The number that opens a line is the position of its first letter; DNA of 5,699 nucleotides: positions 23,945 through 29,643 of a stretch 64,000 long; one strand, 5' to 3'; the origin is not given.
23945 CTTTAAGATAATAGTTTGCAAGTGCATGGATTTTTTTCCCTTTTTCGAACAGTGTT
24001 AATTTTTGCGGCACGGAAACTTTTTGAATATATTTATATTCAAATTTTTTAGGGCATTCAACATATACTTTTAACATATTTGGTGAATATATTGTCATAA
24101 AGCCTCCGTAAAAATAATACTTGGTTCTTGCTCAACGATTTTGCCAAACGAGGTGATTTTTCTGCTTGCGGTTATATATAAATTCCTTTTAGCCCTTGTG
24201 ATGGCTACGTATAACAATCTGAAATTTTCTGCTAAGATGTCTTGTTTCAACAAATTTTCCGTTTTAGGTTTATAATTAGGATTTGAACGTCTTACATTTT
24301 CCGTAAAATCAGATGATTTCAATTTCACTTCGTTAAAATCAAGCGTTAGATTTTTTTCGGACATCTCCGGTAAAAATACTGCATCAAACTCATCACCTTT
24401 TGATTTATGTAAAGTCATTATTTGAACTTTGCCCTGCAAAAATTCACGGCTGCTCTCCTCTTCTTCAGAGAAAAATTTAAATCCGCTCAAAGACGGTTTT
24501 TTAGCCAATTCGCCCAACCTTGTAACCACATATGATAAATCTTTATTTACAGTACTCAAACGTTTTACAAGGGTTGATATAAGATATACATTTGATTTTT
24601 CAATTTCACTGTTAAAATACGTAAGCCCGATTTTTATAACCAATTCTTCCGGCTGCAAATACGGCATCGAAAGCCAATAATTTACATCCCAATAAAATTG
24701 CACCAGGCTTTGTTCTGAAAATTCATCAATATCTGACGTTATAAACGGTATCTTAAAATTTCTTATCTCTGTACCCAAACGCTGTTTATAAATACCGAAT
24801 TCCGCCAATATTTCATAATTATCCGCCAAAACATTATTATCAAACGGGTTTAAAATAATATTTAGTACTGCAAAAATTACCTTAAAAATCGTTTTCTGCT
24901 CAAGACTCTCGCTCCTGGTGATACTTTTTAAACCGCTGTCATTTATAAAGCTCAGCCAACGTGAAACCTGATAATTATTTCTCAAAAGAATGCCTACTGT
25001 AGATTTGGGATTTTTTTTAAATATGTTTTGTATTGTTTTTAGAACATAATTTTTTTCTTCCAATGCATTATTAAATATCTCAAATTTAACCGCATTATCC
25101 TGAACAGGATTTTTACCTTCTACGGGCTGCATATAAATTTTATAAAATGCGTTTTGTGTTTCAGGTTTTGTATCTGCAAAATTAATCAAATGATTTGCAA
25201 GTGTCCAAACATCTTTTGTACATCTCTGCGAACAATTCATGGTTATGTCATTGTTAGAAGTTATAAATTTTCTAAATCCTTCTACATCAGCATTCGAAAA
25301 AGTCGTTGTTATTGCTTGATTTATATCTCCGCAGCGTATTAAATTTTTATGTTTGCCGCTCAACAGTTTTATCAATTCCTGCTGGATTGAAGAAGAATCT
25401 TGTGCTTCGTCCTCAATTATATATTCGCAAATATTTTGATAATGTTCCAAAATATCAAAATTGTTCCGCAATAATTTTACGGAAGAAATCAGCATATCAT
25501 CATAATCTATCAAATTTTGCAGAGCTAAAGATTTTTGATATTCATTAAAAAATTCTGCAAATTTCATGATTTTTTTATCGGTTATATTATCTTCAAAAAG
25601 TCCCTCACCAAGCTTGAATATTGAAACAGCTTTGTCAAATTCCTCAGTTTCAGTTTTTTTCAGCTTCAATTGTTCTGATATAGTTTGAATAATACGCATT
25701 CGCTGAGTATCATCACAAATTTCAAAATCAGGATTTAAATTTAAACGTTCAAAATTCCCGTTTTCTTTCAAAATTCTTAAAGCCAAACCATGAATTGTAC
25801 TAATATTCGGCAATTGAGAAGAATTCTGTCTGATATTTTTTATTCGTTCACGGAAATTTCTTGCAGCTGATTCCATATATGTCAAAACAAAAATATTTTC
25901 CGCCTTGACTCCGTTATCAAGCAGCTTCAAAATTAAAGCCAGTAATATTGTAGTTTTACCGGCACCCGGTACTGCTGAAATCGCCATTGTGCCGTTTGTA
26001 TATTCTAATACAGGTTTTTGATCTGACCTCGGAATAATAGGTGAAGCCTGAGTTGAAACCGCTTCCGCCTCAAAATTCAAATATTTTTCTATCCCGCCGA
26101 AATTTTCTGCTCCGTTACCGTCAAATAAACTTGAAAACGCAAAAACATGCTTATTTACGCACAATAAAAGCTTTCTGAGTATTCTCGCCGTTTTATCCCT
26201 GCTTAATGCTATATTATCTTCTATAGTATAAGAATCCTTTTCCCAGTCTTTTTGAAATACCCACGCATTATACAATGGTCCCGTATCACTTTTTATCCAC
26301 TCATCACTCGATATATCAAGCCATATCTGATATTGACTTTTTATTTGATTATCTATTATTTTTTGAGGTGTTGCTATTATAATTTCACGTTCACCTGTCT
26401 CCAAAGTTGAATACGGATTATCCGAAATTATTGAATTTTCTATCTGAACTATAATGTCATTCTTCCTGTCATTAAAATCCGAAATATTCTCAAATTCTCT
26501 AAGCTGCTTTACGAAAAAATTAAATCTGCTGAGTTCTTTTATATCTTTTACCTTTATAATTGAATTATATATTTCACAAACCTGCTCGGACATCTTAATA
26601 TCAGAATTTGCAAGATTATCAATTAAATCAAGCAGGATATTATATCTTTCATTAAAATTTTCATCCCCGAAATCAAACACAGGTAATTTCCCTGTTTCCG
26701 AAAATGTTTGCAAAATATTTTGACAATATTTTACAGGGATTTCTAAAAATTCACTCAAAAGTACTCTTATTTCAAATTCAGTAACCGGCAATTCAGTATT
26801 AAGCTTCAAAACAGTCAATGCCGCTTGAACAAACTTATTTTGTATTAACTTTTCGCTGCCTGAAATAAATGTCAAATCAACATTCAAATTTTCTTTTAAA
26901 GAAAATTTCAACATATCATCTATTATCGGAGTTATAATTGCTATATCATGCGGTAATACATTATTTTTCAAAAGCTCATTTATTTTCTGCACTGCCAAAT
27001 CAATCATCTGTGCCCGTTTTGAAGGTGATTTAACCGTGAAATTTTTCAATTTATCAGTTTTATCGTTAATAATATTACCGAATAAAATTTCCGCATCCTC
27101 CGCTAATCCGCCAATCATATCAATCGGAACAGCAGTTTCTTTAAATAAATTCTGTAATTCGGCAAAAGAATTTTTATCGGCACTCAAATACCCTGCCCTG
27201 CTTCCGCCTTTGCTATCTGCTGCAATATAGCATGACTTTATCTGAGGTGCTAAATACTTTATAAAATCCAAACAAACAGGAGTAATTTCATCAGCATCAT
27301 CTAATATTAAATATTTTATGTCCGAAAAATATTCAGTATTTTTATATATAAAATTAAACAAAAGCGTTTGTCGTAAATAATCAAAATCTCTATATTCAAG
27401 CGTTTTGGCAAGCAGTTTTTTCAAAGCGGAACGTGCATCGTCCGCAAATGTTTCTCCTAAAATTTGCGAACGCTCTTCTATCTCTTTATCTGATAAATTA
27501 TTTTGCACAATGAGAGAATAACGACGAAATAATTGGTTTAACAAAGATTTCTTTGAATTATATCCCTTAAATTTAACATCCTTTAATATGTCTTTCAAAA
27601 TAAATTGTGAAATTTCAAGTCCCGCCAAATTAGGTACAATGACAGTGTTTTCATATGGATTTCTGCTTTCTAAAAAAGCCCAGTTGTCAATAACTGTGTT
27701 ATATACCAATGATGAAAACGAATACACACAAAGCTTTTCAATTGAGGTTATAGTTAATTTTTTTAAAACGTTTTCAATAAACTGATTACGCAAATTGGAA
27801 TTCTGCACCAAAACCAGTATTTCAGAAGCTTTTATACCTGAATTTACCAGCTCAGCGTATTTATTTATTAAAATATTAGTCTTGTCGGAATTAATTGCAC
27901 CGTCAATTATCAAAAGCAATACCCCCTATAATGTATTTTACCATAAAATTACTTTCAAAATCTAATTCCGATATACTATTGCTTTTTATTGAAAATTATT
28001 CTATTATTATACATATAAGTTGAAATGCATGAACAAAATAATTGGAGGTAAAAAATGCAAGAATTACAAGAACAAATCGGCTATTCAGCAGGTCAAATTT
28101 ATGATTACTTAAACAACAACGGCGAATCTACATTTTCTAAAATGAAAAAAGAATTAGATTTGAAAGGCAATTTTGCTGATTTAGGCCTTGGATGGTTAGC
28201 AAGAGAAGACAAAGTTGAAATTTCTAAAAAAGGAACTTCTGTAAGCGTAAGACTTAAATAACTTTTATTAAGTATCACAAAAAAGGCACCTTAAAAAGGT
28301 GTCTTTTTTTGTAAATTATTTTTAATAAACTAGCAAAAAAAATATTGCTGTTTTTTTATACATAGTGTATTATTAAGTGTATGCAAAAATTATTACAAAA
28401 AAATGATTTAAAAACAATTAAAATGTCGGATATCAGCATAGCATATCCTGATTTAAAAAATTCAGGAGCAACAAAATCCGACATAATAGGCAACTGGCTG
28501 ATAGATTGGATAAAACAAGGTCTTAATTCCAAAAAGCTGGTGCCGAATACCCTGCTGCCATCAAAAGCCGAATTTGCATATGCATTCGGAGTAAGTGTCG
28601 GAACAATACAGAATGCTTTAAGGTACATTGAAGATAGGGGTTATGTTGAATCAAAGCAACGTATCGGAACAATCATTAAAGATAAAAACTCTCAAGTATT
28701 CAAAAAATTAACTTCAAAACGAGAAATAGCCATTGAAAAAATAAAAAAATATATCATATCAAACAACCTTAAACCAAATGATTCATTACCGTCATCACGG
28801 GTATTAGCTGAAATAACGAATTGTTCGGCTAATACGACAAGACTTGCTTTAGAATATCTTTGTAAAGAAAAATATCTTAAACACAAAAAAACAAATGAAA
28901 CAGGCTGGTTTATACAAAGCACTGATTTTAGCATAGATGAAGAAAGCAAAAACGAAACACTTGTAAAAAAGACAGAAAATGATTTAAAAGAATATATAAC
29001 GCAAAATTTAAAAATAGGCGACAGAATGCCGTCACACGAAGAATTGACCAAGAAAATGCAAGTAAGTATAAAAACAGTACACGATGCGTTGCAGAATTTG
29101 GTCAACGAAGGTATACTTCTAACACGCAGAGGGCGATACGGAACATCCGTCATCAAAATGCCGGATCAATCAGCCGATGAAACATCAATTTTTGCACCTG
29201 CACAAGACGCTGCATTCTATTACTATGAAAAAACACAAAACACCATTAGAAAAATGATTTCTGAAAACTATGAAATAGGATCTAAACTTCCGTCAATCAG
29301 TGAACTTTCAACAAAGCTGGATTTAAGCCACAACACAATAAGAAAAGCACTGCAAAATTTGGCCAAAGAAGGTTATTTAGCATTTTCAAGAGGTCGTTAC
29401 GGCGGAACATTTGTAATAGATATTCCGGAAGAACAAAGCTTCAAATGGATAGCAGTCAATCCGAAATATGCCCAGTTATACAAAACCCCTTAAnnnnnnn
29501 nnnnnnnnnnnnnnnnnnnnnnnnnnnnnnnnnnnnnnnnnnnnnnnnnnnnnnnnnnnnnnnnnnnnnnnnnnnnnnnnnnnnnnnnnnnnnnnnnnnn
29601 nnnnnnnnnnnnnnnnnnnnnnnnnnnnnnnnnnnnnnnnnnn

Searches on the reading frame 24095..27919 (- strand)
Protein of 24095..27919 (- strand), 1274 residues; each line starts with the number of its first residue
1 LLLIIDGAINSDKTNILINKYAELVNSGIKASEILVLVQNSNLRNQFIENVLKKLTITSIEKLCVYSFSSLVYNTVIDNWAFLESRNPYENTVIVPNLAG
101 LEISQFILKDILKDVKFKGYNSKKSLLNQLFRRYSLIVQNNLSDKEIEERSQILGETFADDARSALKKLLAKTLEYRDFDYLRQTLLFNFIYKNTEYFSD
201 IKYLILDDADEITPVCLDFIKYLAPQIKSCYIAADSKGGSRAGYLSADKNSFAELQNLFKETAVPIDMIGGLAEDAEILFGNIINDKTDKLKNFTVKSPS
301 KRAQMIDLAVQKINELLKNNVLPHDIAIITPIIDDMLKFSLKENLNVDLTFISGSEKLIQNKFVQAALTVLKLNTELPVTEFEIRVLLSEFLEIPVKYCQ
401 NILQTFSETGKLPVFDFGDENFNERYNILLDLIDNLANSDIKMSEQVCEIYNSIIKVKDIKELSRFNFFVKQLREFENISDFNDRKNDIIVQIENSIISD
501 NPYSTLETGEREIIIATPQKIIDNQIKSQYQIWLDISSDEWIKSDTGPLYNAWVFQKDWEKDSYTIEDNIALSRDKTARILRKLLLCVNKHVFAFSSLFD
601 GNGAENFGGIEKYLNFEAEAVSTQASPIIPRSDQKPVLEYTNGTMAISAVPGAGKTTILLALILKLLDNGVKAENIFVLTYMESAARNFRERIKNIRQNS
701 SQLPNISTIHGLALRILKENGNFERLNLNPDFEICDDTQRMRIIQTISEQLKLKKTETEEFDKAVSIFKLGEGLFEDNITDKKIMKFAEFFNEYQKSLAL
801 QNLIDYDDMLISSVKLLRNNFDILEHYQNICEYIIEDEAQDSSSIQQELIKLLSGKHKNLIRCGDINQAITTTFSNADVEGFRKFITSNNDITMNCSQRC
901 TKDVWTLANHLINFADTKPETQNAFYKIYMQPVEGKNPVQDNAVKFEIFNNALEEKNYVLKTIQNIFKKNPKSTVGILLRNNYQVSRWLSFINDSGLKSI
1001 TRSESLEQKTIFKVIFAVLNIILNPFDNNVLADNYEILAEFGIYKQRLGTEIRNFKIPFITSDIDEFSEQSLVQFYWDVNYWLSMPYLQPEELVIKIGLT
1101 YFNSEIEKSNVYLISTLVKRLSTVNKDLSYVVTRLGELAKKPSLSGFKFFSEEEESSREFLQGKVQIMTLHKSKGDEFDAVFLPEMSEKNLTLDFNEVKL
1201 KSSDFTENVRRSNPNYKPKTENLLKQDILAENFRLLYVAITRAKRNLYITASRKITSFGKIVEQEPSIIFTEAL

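Call 6: search_protein_families(library=pfam, proteins=[window:24095-27919:-], max_evalue=0.001)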
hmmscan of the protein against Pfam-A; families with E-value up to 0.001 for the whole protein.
window:24095-27919:- (1274 aa): 6 families
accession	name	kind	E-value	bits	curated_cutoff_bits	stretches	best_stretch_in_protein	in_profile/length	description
PF00580.27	UvrD-helicase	-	4.2e-54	184.5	23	2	633-886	4-267/271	UvrD/REP helicase N-terminal domain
PF13361.12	UvrD_C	-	8.9e-20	71.8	25.6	1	1152-1253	276-349/350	UvrD-like helicase C-terminal domain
PF13245.12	AAA_19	-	3.2e-14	53.7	25.1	1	640-871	9-131/134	AAA domain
PF13538.12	UvrD_C_2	-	2.6e-10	40.4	27.4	1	1225-1249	27-51/52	UvrD-like helicase C-terminal domain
PF00270.35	DEAD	-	0.00012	22.4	26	0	642-699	14-71/167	DEAD/DEAH box helicase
PF01443.25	Viral_helicase1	-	0.00039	20.8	21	0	647-669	3-22/228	Viral superfamily 1 RNA helicase core domain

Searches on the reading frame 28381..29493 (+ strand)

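Call 32: search_protein_families(library=pfam, proteins=[window:28381-29493:+], max_evalue=0.00001)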
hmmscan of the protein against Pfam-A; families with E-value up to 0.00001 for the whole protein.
window:28381-29493:+ (370 aa): 18 families
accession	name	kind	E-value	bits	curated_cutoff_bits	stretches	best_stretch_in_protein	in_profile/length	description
PF00392.27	GntR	-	1.3e-44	150.1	27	4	282-345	2-64/64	Bacterial regulatory proteins, gntR family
PF14502.12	HTH_41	-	4.7e-27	93.6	25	3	211-256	1-47/48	Helix-turn-helix domain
PF13730.12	HTH_36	-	1.6e-17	63.5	25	0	303-333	25-55/55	Helix-turn-helix domain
PF21984.2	DnaD_N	-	3.3e-12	46.9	27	0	205-248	24-67/101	DnaD N-terminal domain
PF02082.26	Rrf2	-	6.3e-12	46.2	30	0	301-354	21-74/132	Iron-dependent Transcriptional regulator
PF08279.18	HTH_11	-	5.4e-11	42.7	25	0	305-332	17-44/55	HTH domain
PF13545.12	HTH_Crp_2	-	2.2e-10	40.8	27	0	56-101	19-63/70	Crp-like helix-turn-helix domain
PF01325.25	Fe_dep_repress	-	2.3e-09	37.8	26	0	295-336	15-55/60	Iron dependent repressor, N-terminal DNA binding domain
PF01726.22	LexA_DNA_bind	-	9.9e-09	35.3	23.7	0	285-338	7-61/65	LexA DNA binding domain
PF01978.25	TrmB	-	1.6e-08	34.7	25.6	0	306-339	25-58/68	Sugar-specific transcriptional regulator TrmB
PF08220.18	HTH_DeoR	-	3.1e-08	33.7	21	0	305-334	16-45/57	DeoR-like helix-turn-helix domain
PF13412.12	HTH_24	-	3.1e-08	33.5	21.9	0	305-333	19-47/48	Winged helix-turn-helix DNA-binding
PF25213.1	HVO_A0261_N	-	8e-08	32.5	35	0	307-343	28-64/86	HVO_A0261 N-terminal domain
PF12802.13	MarR_2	-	1.4e-06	28.8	27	0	305-335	22-52/61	MarR family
PF05732.17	RepL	-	2.6e-06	27.5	20.3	0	120-170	59-109/164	Firmicute plasmid replication protein (RepL)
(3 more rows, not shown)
